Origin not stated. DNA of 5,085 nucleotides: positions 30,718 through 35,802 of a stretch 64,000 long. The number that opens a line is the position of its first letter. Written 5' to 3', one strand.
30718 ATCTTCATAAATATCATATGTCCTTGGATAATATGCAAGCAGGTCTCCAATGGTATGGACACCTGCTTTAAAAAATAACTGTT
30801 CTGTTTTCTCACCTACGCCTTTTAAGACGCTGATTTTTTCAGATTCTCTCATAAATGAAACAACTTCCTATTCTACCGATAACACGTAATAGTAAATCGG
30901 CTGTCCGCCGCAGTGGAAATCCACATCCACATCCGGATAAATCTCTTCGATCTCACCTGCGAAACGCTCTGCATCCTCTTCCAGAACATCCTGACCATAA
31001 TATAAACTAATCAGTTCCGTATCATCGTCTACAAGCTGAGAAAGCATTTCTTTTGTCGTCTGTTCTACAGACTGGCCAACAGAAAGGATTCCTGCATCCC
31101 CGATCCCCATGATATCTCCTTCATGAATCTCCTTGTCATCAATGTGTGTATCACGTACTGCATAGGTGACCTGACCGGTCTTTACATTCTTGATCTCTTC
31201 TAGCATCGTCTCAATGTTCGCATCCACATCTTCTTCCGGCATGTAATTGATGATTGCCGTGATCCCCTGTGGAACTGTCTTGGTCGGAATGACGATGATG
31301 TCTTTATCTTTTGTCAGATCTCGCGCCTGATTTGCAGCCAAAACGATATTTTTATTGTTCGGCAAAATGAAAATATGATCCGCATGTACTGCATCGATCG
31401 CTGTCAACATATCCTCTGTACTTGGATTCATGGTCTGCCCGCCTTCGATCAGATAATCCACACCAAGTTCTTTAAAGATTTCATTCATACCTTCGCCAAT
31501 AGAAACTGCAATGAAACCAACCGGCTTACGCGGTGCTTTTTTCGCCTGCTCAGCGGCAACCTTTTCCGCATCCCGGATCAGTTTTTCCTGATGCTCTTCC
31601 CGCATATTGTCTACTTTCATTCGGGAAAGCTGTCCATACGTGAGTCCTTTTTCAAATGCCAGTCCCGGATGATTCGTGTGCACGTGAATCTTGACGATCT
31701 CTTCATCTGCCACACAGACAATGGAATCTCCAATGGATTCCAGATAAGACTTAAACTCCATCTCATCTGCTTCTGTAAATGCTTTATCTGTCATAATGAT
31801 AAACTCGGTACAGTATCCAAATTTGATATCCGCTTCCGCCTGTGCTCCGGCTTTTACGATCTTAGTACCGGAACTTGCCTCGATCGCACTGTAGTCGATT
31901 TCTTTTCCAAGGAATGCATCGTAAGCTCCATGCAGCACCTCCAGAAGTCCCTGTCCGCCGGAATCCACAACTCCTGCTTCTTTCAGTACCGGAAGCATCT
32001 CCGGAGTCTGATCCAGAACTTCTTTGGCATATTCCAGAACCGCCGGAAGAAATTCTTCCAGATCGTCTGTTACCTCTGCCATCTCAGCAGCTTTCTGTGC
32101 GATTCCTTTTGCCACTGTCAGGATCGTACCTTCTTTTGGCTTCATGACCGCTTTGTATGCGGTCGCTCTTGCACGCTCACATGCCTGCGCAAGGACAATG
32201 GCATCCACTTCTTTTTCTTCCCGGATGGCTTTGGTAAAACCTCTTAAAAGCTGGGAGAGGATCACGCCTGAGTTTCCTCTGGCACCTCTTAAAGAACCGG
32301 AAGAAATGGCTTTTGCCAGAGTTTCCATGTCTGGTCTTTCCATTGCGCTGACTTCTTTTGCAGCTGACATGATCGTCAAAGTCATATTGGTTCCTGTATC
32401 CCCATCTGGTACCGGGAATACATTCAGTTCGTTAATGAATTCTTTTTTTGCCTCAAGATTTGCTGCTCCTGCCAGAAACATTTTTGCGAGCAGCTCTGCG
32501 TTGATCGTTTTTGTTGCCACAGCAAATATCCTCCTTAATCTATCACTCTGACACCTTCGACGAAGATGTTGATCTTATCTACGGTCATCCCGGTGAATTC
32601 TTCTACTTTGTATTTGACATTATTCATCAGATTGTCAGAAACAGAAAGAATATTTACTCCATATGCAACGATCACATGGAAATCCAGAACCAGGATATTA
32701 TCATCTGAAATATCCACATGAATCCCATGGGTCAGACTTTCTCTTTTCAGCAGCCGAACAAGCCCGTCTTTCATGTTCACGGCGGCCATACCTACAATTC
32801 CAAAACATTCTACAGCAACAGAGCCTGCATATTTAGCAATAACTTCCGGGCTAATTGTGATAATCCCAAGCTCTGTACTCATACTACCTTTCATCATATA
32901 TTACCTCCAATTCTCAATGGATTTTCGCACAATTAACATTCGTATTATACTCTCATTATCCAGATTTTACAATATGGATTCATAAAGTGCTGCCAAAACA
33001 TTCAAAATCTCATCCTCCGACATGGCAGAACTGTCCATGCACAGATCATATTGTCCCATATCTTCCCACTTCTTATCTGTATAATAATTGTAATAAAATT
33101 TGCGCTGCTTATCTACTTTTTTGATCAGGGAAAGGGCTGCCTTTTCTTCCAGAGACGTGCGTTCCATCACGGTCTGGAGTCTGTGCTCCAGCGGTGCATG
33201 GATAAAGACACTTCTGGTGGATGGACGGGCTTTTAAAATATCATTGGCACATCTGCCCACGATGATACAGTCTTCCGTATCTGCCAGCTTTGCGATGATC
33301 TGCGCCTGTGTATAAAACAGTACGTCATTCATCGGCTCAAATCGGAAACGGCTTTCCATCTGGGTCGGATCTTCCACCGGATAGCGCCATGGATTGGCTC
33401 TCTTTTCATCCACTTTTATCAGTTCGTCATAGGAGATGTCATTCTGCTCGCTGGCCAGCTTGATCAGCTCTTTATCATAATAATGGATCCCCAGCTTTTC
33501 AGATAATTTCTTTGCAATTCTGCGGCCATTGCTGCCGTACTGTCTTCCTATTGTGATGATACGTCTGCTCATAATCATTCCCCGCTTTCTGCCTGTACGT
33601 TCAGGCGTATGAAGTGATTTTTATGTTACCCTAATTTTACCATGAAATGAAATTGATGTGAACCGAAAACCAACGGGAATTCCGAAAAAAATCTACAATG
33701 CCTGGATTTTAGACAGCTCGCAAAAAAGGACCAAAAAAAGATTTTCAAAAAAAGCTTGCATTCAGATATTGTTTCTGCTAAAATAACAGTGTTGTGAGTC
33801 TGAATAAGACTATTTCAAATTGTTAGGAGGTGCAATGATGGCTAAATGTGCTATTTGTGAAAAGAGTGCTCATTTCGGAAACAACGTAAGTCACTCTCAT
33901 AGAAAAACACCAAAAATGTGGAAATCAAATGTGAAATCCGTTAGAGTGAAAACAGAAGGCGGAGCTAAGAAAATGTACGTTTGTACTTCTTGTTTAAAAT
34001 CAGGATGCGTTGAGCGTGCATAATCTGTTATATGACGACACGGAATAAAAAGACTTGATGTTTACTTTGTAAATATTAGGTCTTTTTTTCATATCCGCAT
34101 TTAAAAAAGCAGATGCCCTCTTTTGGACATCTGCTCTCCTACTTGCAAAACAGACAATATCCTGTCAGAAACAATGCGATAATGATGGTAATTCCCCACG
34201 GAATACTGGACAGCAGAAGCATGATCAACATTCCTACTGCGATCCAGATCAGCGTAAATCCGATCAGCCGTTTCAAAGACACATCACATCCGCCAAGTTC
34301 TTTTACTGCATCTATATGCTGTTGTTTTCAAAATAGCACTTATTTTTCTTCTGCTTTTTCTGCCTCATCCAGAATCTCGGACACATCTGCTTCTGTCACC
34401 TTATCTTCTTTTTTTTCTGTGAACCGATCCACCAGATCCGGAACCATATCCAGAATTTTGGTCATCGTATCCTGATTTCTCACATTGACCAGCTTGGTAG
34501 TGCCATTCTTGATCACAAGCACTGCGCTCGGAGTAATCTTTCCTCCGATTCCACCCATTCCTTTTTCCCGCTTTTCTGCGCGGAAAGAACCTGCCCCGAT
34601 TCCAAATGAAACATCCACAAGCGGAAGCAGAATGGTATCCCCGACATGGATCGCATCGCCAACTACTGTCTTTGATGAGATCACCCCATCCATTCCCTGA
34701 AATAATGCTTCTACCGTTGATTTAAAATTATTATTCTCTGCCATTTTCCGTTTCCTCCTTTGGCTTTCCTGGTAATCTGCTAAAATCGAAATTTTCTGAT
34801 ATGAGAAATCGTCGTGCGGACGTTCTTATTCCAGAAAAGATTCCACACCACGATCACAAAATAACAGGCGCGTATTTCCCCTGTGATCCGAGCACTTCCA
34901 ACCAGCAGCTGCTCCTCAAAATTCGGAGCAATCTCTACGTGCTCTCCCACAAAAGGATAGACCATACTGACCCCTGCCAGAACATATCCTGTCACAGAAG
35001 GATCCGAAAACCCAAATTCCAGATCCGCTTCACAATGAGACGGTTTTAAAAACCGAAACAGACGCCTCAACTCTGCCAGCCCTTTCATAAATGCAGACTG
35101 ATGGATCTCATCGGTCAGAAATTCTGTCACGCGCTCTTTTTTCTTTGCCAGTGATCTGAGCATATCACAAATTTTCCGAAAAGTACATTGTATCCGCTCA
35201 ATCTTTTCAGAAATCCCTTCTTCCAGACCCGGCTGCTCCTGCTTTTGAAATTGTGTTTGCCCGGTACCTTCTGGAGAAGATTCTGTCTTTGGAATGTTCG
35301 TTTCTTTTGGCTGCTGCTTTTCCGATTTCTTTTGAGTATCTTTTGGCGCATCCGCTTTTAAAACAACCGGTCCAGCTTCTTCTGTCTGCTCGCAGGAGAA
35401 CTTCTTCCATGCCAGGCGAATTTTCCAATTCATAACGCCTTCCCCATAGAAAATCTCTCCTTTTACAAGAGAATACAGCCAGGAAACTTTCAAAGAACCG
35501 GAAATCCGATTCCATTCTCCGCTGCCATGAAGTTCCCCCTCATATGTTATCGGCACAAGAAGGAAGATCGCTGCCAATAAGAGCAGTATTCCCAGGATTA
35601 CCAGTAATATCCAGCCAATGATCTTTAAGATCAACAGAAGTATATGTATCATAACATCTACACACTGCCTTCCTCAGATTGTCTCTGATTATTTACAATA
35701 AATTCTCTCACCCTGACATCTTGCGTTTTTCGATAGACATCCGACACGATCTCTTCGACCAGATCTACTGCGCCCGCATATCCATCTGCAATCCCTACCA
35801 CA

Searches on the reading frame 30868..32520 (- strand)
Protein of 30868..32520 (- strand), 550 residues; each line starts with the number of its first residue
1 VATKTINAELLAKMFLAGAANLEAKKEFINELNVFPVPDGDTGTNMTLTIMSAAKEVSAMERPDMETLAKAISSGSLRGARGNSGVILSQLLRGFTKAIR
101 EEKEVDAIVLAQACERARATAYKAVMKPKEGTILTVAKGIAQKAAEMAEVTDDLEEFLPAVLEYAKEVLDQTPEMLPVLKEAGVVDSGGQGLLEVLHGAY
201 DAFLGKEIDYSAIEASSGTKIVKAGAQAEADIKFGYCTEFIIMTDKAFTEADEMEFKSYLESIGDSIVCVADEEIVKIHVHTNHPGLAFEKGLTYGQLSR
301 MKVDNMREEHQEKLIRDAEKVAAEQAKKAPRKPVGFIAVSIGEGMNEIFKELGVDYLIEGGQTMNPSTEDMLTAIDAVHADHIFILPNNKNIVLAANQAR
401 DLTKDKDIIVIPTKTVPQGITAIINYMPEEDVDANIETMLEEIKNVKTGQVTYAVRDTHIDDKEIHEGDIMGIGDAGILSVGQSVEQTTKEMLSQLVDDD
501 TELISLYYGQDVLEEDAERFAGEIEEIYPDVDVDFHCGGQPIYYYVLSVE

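Call 62: search_protein_families(library=pfam, proteins=[window:30868-32520:-], max_evalue=0.00001)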
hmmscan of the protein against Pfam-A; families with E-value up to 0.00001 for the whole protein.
window:30868-32520:- (550 aa): 3 families
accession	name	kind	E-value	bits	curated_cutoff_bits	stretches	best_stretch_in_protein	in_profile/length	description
PF13684.11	FakA-like_C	-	4.1e-91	304.6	23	1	335-550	1-216/216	Fatty acid kinase subunit A-like, C-terminal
PF02734.22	Dak2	-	5.1e-43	147.4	27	1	36-200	1-173/174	DAK2 domain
PF21645.3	FakA-like_M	-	2.2e-32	111.1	24.9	1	233-312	1-79/80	Fatty acid kinase subunit A-like, middle domain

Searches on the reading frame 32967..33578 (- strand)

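Call 62: search_protein_families(library=pfam, proteins=[window:32967-33578:-], max_evalue=0.00001)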
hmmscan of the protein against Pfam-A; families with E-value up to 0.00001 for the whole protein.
window:32967-33578:- (203 aa): 1 family
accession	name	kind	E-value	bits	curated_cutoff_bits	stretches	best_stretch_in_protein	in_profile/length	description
PF13189.12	Cytidylate_kin2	-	8.8e-53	179.5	28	1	7-184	1-175/176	Cytidylate kinase-like family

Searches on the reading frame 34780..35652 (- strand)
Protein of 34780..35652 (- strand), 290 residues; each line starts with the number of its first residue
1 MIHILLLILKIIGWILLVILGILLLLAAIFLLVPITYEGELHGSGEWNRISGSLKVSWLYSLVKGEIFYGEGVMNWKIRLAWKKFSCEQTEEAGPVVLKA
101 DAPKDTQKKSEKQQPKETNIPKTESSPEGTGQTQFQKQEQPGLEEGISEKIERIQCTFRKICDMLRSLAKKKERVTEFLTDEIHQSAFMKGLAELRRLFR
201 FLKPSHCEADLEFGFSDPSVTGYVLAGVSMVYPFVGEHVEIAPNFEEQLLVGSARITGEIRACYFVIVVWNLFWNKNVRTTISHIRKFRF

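Call 62: search_protein_families(library=pfam, proteins=[window:34780-35652:-], max_evalue=0.00001)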
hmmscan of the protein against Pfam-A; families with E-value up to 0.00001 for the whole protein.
window:34780-35652:- (290 aa): 1 family
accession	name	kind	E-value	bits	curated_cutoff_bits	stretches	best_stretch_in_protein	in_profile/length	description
PF11167.13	DUF2953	-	6e-07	29.9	22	1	211-249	1-50/53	Protein of unknown function (DUF2953)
